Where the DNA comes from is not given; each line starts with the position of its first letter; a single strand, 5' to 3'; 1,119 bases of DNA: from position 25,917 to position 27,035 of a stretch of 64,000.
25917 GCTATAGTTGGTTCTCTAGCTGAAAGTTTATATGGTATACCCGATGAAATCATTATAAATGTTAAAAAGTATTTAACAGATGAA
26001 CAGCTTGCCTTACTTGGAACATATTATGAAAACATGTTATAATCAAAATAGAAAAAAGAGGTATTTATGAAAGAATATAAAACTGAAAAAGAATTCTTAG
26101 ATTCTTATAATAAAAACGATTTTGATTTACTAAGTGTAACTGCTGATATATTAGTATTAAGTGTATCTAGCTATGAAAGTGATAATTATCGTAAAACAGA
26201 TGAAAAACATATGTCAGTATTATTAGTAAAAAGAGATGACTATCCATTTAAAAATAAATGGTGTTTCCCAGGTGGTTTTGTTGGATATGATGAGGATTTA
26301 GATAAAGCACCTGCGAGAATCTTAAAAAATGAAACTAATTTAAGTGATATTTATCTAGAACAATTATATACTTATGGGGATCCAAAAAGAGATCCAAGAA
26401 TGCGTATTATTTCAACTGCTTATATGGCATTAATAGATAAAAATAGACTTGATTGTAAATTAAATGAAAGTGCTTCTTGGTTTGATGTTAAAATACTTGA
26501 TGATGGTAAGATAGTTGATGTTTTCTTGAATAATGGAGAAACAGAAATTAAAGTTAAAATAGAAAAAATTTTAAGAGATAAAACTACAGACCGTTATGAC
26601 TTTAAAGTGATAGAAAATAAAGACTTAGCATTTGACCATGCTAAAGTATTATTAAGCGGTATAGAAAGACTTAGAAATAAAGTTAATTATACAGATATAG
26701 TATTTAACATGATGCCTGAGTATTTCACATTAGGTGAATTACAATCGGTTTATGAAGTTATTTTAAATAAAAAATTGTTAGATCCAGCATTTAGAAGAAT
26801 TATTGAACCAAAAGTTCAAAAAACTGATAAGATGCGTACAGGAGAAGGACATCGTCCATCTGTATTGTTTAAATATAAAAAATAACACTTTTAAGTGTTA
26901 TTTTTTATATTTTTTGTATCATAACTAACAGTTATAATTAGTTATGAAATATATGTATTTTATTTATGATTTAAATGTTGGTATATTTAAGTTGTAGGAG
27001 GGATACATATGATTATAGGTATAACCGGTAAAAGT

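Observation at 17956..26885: Complete NrtR-type NAD salvage/ADP-ribose recycling regulon with an identical 21-bp promoter-embedded operator at both operon heads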

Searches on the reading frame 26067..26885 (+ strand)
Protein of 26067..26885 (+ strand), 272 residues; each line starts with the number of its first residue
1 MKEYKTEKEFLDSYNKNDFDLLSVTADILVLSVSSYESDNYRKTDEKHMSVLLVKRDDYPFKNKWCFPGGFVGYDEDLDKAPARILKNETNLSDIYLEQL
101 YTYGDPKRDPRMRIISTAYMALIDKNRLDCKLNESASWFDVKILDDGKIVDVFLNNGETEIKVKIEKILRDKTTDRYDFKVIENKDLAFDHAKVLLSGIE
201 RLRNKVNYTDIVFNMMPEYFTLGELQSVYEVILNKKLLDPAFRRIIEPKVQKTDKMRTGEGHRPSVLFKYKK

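Call 10: search_protein_families(library=pfam, proteins=[window:26067-26885:+])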
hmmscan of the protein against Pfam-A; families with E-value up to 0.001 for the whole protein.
window:26067-26885:+ (272 aa): 3 families
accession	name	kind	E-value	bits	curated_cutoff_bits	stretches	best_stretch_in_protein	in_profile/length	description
PF21906.2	NrtR_WHD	-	3.3e-15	56.4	27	1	212-269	1-60/61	NrtR DNA-binding winged helix domain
PF00293.34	NUDIX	-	1.5e-11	44.9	21.1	1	45-144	12-118/134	NUDIX domain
PF19368.5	AraR_C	-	0.0002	21.9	23.8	1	208-270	1-66/82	AraR C-terminal winged HTH domain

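Call 11: search_protein_families(library=ncbifam, proteins=[window:26067-26885:+])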
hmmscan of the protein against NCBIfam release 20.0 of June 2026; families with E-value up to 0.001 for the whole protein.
window:26067-26885:+ (272 aa): 5 families
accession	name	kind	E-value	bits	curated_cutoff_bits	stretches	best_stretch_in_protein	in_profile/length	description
NF050029.2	TransRepNtr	equivalog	4.7e-45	154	400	2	5-142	3-134/245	ADPR responsive transcriptional repressor NtrR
NF003785.0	PRK05379.1-1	equivalog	1.3e-06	27.9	418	1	50-145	215-316/347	bifunctional nicotinamide-nucleotide adenylyltransferase/Nudix hydroxylase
NF003787.0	PRK05379.1-4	equivalog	3.4e-06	26.3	449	1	50-93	220-263/346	bifunctional nicotinamide-nucleotide adenylyltransferase/Nudix hydroxylase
NF003788.0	PRK05379.1-5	equivalog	6.1e-06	25.8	354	1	50-93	225-268/351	bifunctional nicotinamide-nucleotide adenylyltransferase/Nudix hydroxylase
NF003786.0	PRK05379.1-2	equivalog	1.7e-05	24.2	397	1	51-128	231-315/354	bifunctional nicotinamide-nucleotide adenylyltransferase/Nudix hydroxylase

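Call 17: find_homologous_proteins(query=window:26067-26885:+, max_evalue=1e-10)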
Query window:26067-26885:+ (272 aa): 7587 proteins with E <= 1e-10 among 8000 candidates; the best 120 are listed.
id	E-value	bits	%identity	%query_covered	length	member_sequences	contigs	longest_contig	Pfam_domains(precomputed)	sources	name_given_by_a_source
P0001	1.1e-176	603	100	100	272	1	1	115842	PF21906.3,PF00293.35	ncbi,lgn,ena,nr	ncbi:MAG: NUDIX hydrolase [Erysipelotrichales bacterium]|nr:NUDIX hydrolase [Erysipelotrichales bact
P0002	8.5e-174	594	97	100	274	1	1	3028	PF21906.3,PF00293.35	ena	-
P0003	3.6e-161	553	90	100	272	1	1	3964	PF21906.3,PF00293.35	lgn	-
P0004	6.5e-159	545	89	100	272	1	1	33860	PF21906.3,PF00293.35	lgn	-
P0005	2.9e-153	527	86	100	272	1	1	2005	PF21906.3,PF00293.35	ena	-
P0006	5.8e-150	516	83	99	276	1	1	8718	PF21906.3,PF00293.35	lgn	-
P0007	6.4e-148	509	82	99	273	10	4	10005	PF21906.3,PF00293.35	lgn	-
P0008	2.6e-147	507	82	99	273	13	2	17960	PF21906.3,PF00293.35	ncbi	-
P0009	3.0e-146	504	82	99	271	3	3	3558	PF21906.3,PF00293.35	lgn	-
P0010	4.2e-145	500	80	99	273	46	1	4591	PF21906.3,PF00293.35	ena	-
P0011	2.3e-141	488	80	99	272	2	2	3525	PF21906.3,PF19368.6,PF00293.35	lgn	-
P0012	3.9e-140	484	79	99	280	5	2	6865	PF21906.3,PF00293.35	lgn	-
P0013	1.6e-137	475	78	100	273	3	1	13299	PF21906.3,PF19368.6,PF00293.35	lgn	-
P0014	1.0e-135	469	77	99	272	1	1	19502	PF21906.3,PF19368.6,PF00293.35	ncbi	-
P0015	2.3e-135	468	77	99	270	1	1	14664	PF21906.3,PF00293.35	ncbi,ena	-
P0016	2.4e-135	468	76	99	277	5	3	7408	PF21906.3,PF19368.6,PF00293.35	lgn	-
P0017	6.0e-133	460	76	100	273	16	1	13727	PF21906.3,PF19368.6,PF00293.35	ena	-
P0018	1.0e-131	456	74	100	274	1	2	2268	PF21906.3,PF19368.6,PF00293.35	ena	-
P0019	4.5e-131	454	74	100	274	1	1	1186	PF21906.3,PF19368.6,PF00293.35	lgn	-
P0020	4.9e-131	454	73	100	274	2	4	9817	PF21906.3,PF19368.6,PF00293.35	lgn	-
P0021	5.0e-131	454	74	99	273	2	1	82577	PF21906.3,PF19368.6,PF00293.35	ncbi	-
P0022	6.4e-131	453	74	99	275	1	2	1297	PF21906.3,PF19368.6,PF00293.35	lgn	-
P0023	6.7e-131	453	73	100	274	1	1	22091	PF21906.3,PF19368.6,PF00293.35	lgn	-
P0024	2.6e-130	451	74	100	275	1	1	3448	PF21906.3,PF19368.6,PF00293.35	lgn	-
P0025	7.9e-130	450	73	100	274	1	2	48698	PF21906.3,PF19368.6,PF00293.35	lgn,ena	-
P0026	9.0e-130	450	73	99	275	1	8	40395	PF21906.3,PF19368.6,PF00293.35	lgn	-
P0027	1.5e-129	449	74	100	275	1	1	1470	PF21906.3,PF19368.6,PF00293.35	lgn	-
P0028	2.8e-129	448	73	99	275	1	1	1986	PF21906.3,PF19368.6,PF00293.35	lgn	-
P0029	4.6e-129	447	75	99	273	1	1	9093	PF21906.3,PF19368.6,PF00293.35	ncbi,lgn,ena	-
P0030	5.6e-129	447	73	100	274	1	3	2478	PF21906.3,PF00293.35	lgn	-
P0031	9.0e-129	446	73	100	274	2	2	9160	PF21906.3,PF19368.6,PF00293.35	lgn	-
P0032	2.2e-128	445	73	99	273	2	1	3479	PF21906.3,PF19368.6,PF00293.35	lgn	-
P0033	2.5e-128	445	74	100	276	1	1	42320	PF21906.3,PF19368.6,PF00293.35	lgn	-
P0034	1.5e-127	442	72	100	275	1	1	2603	PF21906.3,PF19368.6,PF00293.35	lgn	-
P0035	3.4e-127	441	72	99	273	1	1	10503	PF21906.3,PF19368.6,PF00293.35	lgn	-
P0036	6.7e-127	440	72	100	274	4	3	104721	PF21906.3,PF19368.6,PF00293.35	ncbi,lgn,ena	-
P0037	7.5e-127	440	73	99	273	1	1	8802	PF21906.3,PF19368.6,PF00293.35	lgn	-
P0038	1.1e-126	440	73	100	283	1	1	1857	PF21906.3,PF19368.6,PF00293.35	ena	-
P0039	1.6e-126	439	71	100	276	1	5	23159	PF21906.3,PF19368.6,PF00293.35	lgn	-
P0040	2.8e-126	438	72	99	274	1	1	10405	PF21906.3,PF19368.6,PF00293.35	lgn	-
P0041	4.3e-126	438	72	100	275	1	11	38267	PF21906.3,PF19368.6,PF00293.35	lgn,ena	-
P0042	5.1e-126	437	72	98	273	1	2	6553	PF21906.3,PF19368.6,PF00293.35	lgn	-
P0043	8.0e-126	437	72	100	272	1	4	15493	PF21906.3,PF19368.6,PF00293.35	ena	-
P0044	9.6e-126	436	72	100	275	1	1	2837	PF21906.3,PF19368.6,PF00293.35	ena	-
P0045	1.3e-125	436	70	99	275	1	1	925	PF21906.3,PF19368.6,PF00293.35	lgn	-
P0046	2.1e-125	435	71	99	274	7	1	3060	PF21906.3,PF19368.6,PF00293.35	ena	-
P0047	2.3e-125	435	71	99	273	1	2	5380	PF21906.3,PF19368.6,PF00293.35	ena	-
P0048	4.0e-125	434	72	100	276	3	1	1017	PF21906.3,PF19368.6,PF00293.35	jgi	-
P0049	4.8e-125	434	71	100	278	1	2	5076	PF21906.3,PF19368.6,PF00293.35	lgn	-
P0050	8.0e-125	433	70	99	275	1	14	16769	PF21906.3,PF19368.6,PF00293.35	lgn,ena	-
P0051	9.7e-125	433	70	99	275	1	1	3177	PF21906.3,PF19368.6,PF00293.35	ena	-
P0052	9.8e-125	433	70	99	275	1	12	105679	PF21906.3,PF19368.6,PF00293.35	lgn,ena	-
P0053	1.0e-124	433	70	100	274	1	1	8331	PF21906.3,PF19368.6,PF00293.35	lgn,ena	-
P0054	1.4e-124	433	73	99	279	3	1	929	PF21906.3,PF00293.35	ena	-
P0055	2.2e-124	432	71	100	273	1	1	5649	PF21906.3,PF19368.6,PF00293.35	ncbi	-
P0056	2.3e-124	432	71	100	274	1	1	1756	PF21906.3,PF19368.6,PF00293.35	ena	-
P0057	3.1e-124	432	70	99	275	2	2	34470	PF21906.3,PF19368.6,PF00293.35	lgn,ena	-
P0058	3.3e-124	431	70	100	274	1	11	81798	PF21906.3,PF19368.6,PF00293.35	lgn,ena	-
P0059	3.3e-124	431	72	99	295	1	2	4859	PF21906.3,PF19368.6,PF00293.35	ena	-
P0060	3.7e-124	431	72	100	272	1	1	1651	PF21906.3,PF19368.6,PF00293.35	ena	-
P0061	4.4e-124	431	71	100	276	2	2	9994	PF21906.3,PF19368.6,PF00293.35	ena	-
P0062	5.0e-124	431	70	99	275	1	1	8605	PF21906.3,PF19368.6,PF00293.35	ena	-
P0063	5.5e-124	431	71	100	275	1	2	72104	PF21906.3,PF19368.6,PF00293.35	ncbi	-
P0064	6.4e-124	431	70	99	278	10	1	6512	PF21906.3,PF19368.6,PF00293.35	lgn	-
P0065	7.9e-124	430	70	99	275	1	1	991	PF21906.3,PF19368.6,PF00293.35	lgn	-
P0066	8.3e-124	430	70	100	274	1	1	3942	PF21906.3,PF19368.6,PF00293.35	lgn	-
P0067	9.2e-124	430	72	99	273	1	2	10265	PF21906.3,PF19368.6,PF00293.35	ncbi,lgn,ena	-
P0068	1.3e-123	430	70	99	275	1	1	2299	PF21906.3,PF19368.6,PF00293.35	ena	-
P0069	1.3e-123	430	70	100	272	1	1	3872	PF21906.3,PF19368.6,PF00293.35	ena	-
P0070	1.5e-123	429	72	99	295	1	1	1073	PF21906.3,PF19368.6,PF00293.35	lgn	-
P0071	1.5e-123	429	72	99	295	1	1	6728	PF21906.3,PF19368.6,PF00293.35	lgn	-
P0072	1.6e-123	429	72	99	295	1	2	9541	PF21906.3,PF19368.6,PF00293.35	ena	-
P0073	1.9e-123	429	70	99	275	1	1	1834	PF21906.3,PF19368.6,PF00293.35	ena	-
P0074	2.0e-123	429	72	99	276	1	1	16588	PF21906.3,PF19368.6,PF00293.35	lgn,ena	-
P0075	2.0e-123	429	71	100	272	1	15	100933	PF21906.3,PF19368.6,PF00293.35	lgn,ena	-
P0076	2.1e-123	429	72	99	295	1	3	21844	PF21906.3,PF19368.6,PF00293.35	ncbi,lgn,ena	-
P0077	2.5e-123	429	70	100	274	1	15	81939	PF21906.3,PF19368.6,PF00293.35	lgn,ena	-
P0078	2.5e-123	429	70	99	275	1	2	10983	PF21906.3,PF19368.6,PF00293.35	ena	-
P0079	2.5e-123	429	72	99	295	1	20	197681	PF21906.3,PF19368.6,PF00293.35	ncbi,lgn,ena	-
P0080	2.7e-123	428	70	100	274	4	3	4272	PF21906.3,PF19368.6,PF00293.35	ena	-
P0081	2.8e-123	428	71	100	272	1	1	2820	PF21906.3,PF19368.6,PF00293.35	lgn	-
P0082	2.8e-123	428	72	99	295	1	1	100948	PF21906.3,PF19368.6,PF00293.35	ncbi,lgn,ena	-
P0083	3.1e-123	428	70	99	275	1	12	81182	PF21906.3,PF19368.6,PF00293.35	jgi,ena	-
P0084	3.4e-123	428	72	99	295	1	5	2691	PF21906.3,PF19368.6,PF00293.35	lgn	-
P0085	3.6e-123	428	70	99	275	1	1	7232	PF21906.3,PF19368.6,PF00293.35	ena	-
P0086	3.6e-123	428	70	100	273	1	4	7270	PF21906.3,PF19368.6,PF00293.35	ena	-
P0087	3.9e-123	428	72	99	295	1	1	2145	PF21906.3,PF19368.6,PF00293.35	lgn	-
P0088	4.0e-123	428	71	100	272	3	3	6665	PF21906.3,PF19368.6,PF00293.35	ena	-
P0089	4.0e-123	428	72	99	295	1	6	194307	PF21906.3,PF19368.6,PF00293.35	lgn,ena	-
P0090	4.1e-123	428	72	99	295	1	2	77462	PF21906.3,PF19368.6,PF00293.35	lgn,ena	-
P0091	4.3e-123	428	70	99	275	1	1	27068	PF21906.3,PF19368.6,PF00293.35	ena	-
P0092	4.4e-123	428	70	99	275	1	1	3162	PF21906.3,PF19368.6,PF00293.35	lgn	-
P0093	4.6e-123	428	69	99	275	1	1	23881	PF21906.3,PF19368.6,PF00293.35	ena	-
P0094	5.0e-123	428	71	100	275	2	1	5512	PF21906.3,PF19368.6,PF00293.35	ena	-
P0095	5.2e-123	428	71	100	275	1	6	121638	PF21906.3,PF19368.6,PF00293.35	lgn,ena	-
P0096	5.5e-123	427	72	99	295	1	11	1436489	PF21906.3,PF19368.6,PF00293.35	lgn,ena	-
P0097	6.3e-123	427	70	100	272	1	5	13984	PF21906.3,PF19368.6,PF00293.35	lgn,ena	-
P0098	6.4e-123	427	72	99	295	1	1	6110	PF21906.3,PF19368.6,PF00293.35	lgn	-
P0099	7.4e-123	427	72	99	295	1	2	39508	PF21906.3,PF19368.6,PF00293.35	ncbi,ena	-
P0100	8.1e-123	427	70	100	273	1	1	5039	PF21906.3,PF19368.6,PF00293.35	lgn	-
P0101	9.1e-123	427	70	100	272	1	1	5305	PF21906.3,PF19368.6,PF00293.35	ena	-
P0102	9.5e-123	427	70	100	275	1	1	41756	PF21906.3,PF19368.6,PF00293.35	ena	-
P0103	1.0e-122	427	72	99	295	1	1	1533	PF21906.3,PF19368.6,PF00293.35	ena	-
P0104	1.1e-122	426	69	99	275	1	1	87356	PF21906.3,PF19368.6,PF00293.35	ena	-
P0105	1.1e-122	426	69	99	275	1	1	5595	PF21906.3,PF19368.6,PF00293.35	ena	-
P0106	1.3e-122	426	70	99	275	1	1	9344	PF21906.3,PF19368.6,PF00293.35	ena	-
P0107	1.3e-122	426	72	99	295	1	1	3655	PF21906.3,PF19368.6,PF00293.35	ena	-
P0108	1.6e-122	426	72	99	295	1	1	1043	PF21906.3,PF19368.6,PF00293.35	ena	-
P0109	1.7e-122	426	70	100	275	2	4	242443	PF21906.3,PF19368.6,PF00293.35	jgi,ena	-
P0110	2.0e-122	426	70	100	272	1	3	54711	PF21906.3,PF19368.6,PF00293.35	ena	-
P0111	2.1e-122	426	70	99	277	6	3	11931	PF21906.3,PF19368.6,PF00293.35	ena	-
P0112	2.3e-122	425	71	99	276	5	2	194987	PF21906.3,PF19368.6,PF00293.35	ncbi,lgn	-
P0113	2.3e-122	425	69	99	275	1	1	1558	PF21906.3,PF19368.6,PF00293.35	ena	-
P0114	2.8e-122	425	68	99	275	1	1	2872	PF21906.3,PF19368.6,PF00293.35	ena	-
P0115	2.9e-122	425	70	100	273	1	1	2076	PF21906.3,PF19368.6,PF00293.35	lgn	-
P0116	3.2e-122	425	71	99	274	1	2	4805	PF21906.3,PF19368.6,PF00293.35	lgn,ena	-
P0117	3.2e-122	425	71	99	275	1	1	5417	PF21906.3,PF19368.6,PF00293.35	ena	-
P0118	3.3e-122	425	71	99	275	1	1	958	PF21906.3,PF19368.6,PF00293.35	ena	-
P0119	3.4e-122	425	71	99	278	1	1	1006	PF21906.3,PF19368.6,PF00293.35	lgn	-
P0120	3.7e-122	425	69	100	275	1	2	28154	PF21906.3,PF19368.6,PF00293.35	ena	-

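Call 18: find_related_loci(query=window:26067-26885:+, collection=genome_contigs, flank=10000)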
Query window:26067-26885:+ (272 aa) in genome_contigs; peptide patterns used: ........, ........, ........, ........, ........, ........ (x = any residue, [..] = any of these).
333 stretches matched a pattern; 304 encode a relative of the query (tblastn E <= 1e-3); the best 80 are kept; 80 distinct loci.
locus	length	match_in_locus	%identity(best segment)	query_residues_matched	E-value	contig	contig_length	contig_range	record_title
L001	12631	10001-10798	82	3-268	2e-153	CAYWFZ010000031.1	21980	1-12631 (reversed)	MAG TPA_asm: uncultured Muribaculaceae bacterium isolate SRP287540_co1_194 genome assembly, contig: NODE_2384_length_219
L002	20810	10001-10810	82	3-272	1e-152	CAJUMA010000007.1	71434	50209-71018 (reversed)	MAG TPA_asm: uncultured Bacilli bacterium isolate MGBC156923 genome assembly, contig: MGBC156923.7, whole genome shotgun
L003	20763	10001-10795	82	3-267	5e-152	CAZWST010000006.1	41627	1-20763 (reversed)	MAG TPA_asm: uncultured Muribaculaceae bacterium isolate SRP287540_co1_203 genome assembly, contig: NODE_886_length_4162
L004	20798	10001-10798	81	3-268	4e-150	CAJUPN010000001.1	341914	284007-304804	MAG TPA_asm: uncultured Bacilli bacterium isolate MGBC164624 genome assembly, contig: MGBC164624.1, whole genome shotgun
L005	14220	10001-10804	76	4-271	9e-141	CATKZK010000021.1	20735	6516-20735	MAG TPA_asm: uncultured Bacilli bacterium isolate MGG03190_1680015453 genome assembly, contig: ERR2497918_497, whole gen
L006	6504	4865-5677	76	1-271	3e-139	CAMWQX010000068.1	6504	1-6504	MAG TPA_asm: uncultured Firmicutes bacterium isolate SRR14411249_bin.2_metawrap_v1.3_MAG genome assembly, contig: NODE.4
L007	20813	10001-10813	75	1-271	2e-138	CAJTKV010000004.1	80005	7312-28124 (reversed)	MAG TPA_asm: uncultured Bacilli bacterium isolate MGBC102277 genome assembly, contig: MGBC102277.4, whole genome shotgun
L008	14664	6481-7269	77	4-266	2e-137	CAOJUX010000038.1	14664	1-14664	MAG TPA_asm: uncultured Erysipelotrichaceae bacterium isolate SRR17684644_bin.2_metawrap_v1.3_MAG genome assembly, conti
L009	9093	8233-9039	75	3-271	2e-135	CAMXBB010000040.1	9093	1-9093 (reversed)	MAG TPA_asm: uncultured Firmicutes bacterium isolate SRR14411261_bin.7_metawrap_v1.3_MAG genome assembly, contig: NODE.1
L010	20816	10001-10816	72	1-271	6e-133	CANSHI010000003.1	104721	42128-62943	MAG TPA_asm: uncultured bacterium isolate SRR15510232_bin.9_metawrap_v1.3_MAG genome assembly, contig: NODE.160_length_1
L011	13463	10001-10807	72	4-271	1e-130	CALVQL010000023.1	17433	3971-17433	MAG: uncultured Bacilli bacterium isolate BRZ_SR__bin22 genome assembly, contig: BRZ_SR__NODE_3997_length_17433_cov_7.15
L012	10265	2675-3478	72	4-271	5e-130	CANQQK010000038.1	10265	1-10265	MAG: uncultured Bacilli bacterium isolate Lapin-011__bin56 genome assembly, contig: Lapin-011__NODE_7303_length_10265_co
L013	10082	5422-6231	67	3-272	5e-126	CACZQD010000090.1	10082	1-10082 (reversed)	MAG: uncultured Erysipelotrichaceae bacterium isolate RUG12848 genome assembly, contig: RUG12848_asm_90, whole genome sh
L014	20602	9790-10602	69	2-271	9e-126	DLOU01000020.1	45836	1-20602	MAG TPA_asm: Bacillales bacterium UBA7476 UBA7476_contig_211, whole genome shotgun sequence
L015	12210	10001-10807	70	4-271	7e-126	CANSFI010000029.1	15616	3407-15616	MAG TPA_asm: uncultured Tenericutes bacterium isolate SRR15730532_bin.52_metawrap_v1.3_MAG genome assembly, contig: NODE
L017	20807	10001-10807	69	4-271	1e-124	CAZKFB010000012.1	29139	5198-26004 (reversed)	MAG TPA_asm: uncultured Muribaculaceae bacterium isolate SRP287540_co1_264 genome assembly, contig: NODE_1574_length_291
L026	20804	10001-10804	70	4-271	3e-123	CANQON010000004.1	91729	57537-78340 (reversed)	MAG: uncultured Bacilli bacterium isolate Lapin-032__bin82 genome assembly, contig: Lapin-032__NODE_405_length_91729_cov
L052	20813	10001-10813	66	1-271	4e-121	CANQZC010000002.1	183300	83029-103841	MAG: uncultured Bacilli bacterium isolate Lapin-018__bin68 genome assembly, contig: Lapin-018__NODE_30_length_183300_cov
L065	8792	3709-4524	68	2-272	3e-120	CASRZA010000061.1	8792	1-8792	MAG: uncultured Bacilli bacterium isolate extra-ERR2497917.11_1677795655 genome assembly, contig: NODE_922_length_8792_c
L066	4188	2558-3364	66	4-272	2e-121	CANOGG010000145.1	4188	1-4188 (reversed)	MAG TPA_asm: uncultured Mycoplasma sp. isolate SRR19759418_bin.41_metawrap_v1.3_MAG genome assembly, contig: NODE.23827_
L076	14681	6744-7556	65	1-271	2e-119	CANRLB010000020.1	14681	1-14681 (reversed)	MAG: uncultured Bacilli bacterium isolate Lapin-011__bin94 genome assembly, contig: Lapin-011__NODE_4280_length_14681_co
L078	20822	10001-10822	63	1-272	4e-119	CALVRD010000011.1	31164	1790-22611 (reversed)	MAG: uncultured Bacilli bacterium isolate BRZ_P__bin85 genome assembly, contig: BRZ_P__NODE_1648_length_31164_cov_5.3168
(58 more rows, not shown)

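Call 31: search_protein_families(library=pfam, proteins=[L026:9487-9951:+, L052:9475-9951:+, L078:8380-8850:+, L017:6488-6886:+, L001:6333-6743:+, L009:5019-6056:+, L065:290-859:+, L065:1007-1777:+, L066:661-1071:+, L076:3847-4608:+], max_evalue=0.01)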
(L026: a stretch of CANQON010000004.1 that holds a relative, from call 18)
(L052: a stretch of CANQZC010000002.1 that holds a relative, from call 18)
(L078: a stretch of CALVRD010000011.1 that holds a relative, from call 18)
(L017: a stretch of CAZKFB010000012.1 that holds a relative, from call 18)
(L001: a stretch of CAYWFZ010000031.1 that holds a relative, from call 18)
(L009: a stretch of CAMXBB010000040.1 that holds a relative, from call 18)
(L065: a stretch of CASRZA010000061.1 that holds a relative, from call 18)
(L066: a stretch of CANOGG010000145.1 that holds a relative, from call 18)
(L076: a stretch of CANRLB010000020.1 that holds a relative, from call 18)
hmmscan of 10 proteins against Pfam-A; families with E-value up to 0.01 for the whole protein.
L026:9487-9951:+ (154 aa): 0 families

L052:9475-9951:+ (158 aa): 0 families

L078:8380-8850:+ (156 aa): 0 families

L017:6488-6886:+ (132 aa): 0 families

L001:6333-6743:+ (136 aa): 0 families

L009:5019-6056:+ (345 aa): 2 families
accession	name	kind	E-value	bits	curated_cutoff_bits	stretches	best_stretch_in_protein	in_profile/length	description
PF04055.27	Radical_SAM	-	1.1e-15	58.7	29.5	1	157-306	3-161/166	Radical SAM superfamily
PF00919.26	UPF0004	-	2.6e-05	24.6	27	1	48-103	30-87/98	Uncharacterized protein family UPF0004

L065:290-859:+ (189 aa): 1 family
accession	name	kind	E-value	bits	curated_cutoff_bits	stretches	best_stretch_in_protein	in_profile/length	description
PF00293.34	NUDIX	-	1.7e-15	57.6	21.1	1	36-162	3-126/134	NUDIX domain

L065:1007-1777:+ (256 aa): 1 family
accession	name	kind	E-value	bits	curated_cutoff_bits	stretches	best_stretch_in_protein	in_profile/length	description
PF02540.23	NAD_synthase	-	2.5e-52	177.9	21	1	11-236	3-230/242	NAD synthase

L066:661-1071:+ (136 aa): 0 families

L076:3847-4608:+ (253 aa): 3 families
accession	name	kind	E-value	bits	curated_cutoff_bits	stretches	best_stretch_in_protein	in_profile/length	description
PF02540.23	NAD_synthase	-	3.2e-52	177.5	21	1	10-245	4-240/242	NAD synthase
PF03054.22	tRNA_Me_trans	-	0.0002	21.5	20.6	1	28-94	4-80/202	tRNA methyl transferase HUP domain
PF05193.26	Peptidase_M16_C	-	0.0028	18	23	1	7-32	3-29/181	Peptidase M16 inactive domain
